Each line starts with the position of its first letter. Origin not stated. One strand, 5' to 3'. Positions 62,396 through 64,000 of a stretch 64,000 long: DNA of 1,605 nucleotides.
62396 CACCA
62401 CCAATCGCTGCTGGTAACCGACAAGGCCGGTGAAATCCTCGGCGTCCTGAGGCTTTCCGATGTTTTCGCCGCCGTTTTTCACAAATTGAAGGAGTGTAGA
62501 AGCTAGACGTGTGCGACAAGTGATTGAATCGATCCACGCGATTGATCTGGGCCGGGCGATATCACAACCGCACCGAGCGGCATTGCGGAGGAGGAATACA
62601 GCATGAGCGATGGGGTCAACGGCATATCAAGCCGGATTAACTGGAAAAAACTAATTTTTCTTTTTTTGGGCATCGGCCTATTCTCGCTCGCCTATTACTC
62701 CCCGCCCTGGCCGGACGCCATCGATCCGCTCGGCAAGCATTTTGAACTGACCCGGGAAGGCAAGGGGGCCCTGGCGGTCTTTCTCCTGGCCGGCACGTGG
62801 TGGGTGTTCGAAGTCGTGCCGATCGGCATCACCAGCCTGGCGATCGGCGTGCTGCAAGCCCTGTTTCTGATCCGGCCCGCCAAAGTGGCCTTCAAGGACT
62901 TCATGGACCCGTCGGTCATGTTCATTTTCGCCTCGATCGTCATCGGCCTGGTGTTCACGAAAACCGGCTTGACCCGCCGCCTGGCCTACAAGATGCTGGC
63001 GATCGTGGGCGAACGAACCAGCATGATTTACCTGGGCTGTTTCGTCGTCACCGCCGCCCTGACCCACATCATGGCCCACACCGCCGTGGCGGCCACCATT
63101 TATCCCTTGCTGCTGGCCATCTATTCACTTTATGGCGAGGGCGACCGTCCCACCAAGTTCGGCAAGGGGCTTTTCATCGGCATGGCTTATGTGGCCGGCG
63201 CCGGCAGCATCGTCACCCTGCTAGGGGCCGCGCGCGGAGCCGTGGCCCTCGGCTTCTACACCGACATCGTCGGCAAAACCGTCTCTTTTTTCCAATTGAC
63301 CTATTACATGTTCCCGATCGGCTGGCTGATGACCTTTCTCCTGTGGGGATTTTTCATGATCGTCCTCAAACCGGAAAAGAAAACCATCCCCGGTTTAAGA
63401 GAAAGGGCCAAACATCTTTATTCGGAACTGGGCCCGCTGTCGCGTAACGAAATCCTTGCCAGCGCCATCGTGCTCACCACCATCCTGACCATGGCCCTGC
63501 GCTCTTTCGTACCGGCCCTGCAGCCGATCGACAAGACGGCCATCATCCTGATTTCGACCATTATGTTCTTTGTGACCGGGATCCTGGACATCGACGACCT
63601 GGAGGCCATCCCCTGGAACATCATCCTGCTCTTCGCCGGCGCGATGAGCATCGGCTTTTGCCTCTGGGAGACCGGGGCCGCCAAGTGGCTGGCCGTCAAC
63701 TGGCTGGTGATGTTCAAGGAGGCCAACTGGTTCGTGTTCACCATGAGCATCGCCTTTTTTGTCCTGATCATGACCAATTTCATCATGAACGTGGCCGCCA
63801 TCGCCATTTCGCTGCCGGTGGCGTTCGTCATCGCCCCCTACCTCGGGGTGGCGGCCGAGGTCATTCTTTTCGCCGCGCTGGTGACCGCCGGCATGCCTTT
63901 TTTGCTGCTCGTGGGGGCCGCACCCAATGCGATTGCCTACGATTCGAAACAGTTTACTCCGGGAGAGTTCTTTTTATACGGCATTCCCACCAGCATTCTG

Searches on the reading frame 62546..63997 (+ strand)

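Call 38: search_protein_families(library=pfam, proteins=[window:62546-63997:+], max_evalue=0.001)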
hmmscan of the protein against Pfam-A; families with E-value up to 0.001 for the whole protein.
window:62546-63997:+ (484 aa): 2 families
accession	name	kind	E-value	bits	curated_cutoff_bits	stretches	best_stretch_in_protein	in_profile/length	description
PF00939.25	Na_sulph_symp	-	8.5e-40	137.6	27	1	69-484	27-452/472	Sodium:sulfate symporter transmembrane region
PF03600.22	CitMHS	-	1.4e-29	103.7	31.9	1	85-446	3-335/336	Citrate transporter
